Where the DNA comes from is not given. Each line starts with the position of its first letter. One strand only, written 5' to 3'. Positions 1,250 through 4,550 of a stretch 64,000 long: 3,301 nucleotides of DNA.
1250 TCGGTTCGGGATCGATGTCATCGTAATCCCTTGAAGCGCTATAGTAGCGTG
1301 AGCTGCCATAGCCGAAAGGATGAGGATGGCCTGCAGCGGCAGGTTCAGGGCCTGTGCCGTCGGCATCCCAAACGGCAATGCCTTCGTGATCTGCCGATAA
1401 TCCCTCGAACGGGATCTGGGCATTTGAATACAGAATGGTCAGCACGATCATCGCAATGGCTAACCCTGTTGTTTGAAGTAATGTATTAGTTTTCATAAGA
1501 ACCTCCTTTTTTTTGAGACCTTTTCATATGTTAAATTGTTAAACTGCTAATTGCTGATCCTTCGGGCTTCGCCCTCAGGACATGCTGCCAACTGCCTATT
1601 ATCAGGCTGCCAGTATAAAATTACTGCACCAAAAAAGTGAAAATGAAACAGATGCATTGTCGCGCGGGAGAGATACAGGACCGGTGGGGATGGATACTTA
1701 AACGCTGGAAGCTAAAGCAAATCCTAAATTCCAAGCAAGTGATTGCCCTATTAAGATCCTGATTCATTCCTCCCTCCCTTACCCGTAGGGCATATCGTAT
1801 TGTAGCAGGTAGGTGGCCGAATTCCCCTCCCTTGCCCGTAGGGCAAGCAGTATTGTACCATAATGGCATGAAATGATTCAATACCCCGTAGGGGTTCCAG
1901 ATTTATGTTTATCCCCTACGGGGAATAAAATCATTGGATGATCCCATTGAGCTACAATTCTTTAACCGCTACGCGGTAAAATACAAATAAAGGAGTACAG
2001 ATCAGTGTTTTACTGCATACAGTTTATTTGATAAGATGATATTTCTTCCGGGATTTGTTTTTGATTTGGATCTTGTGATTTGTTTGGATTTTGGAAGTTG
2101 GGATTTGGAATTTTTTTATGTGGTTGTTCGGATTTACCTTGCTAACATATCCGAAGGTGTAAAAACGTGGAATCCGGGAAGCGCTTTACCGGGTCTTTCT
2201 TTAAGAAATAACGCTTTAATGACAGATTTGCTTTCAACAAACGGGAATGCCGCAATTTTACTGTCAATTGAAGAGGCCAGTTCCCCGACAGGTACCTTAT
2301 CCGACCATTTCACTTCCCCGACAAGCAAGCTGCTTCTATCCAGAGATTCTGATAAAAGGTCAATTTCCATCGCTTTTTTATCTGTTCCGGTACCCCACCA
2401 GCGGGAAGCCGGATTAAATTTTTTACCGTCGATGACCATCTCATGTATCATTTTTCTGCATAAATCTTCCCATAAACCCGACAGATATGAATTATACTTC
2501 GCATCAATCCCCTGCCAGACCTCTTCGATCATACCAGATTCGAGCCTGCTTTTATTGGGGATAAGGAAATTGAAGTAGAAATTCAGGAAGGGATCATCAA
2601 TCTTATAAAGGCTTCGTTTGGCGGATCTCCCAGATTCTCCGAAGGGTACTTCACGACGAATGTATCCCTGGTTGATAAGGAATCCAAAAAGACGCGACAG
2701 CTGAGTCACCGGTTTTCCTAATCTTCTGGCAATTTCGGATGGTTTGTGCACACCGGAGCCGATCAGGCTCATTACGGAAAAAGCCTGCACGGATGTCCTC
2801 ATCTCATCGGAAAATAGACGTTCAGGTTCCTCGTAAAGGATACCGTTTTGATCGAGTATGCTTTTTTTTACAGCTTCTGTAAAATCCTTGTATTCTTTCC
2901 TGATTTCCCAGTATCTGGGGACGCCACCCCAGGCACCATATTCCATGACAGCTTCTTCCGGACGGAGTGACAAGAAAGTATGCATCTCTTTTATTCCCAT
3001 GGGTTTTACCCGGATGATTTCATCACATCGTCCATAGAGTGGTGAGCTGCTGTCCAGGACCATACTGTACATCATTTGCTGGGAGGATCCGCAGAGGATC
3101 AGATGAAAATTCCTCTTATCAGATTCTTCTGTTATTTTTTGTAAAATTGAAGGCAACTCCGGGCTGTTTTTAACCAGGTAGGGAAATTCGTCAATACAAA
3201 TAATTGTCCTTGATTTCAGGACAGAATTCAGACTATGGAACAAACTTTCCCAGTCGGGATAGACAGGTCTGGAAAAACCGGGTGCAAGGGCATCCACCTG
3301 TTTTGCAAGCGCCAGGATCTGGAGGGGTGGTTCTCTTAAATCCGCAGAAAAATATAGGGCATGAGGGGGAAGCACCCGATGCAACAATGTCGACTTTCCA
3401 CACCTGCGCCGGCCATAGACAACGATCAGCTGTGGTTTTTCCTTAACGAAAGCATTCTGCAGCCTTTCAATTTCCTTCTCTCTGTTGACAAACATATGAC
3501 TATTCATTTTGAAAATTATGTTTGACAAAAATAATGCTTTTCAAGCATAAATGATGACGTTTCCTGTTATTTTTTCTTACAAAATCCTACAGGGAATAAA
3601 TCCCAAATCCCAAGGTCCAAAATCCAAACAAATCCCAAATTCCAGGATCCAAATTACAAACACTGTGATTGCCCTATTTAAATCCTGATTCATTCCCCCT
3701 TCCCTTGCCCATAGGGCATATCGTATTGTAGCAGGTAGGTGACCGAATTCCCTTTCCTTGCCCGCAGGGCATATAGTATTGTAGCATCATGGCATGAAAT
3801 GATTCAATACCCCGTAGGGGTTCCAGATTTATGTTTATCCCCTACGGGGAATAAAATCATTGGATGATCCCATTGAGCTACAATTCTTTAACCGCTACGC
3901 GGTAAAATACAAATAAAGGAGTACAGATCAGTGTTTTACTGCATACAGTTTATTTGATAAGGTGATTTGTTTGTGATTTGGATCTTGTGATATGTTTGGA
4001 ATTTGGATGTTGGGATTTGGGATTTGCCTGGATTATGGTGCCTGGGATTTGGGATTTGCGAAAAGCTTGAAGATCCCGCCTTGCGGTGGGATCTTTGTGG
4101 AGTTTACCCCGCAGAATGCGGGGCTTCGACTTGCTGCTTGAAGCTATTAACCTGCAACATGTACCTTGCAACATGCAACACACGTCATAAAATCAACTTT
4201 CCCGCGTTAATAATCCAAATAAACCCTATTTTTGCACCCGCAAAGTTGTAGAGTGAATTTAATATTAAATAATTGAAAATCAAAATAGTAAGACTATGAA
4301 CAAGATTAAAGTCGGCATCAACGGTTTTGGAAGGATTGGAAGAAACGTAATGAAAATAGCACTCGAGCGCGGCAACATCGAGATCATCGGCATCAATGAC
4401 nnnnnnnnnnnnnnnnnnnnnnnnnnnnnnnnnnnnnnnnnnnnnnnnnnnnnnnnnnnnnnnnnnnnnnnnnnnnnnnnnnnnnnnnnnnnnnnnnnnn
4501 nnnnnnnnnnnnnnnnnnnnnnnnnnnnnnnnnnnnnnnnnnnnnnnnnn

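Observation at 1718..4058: DUF234 ATPase with a nuclease-like C-terminus, bracketed by direct repeats of about 360 bp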

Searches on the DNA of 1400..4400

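Call 4: search_rna_families(source=window, start=1400, end=4400, threshold=evalue, max_evalue=1, show_alignments=3)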
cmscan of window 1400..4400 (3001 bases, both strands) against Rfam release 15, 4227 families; matches with E-value up to 1: 2.
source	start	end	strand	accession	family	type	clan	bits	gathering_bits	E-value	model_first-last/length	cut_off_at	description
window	3781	3882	-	RF03645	mir-9080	Gene; miRNA;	-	26.6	100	0.011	1-108/108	no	mir-9080 microRNA precursor family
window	1855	1956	-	RF03645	mir-9080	Gene; miRNA;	-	20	100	0.94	1-108/108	no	mir-9080 microRNA precursor family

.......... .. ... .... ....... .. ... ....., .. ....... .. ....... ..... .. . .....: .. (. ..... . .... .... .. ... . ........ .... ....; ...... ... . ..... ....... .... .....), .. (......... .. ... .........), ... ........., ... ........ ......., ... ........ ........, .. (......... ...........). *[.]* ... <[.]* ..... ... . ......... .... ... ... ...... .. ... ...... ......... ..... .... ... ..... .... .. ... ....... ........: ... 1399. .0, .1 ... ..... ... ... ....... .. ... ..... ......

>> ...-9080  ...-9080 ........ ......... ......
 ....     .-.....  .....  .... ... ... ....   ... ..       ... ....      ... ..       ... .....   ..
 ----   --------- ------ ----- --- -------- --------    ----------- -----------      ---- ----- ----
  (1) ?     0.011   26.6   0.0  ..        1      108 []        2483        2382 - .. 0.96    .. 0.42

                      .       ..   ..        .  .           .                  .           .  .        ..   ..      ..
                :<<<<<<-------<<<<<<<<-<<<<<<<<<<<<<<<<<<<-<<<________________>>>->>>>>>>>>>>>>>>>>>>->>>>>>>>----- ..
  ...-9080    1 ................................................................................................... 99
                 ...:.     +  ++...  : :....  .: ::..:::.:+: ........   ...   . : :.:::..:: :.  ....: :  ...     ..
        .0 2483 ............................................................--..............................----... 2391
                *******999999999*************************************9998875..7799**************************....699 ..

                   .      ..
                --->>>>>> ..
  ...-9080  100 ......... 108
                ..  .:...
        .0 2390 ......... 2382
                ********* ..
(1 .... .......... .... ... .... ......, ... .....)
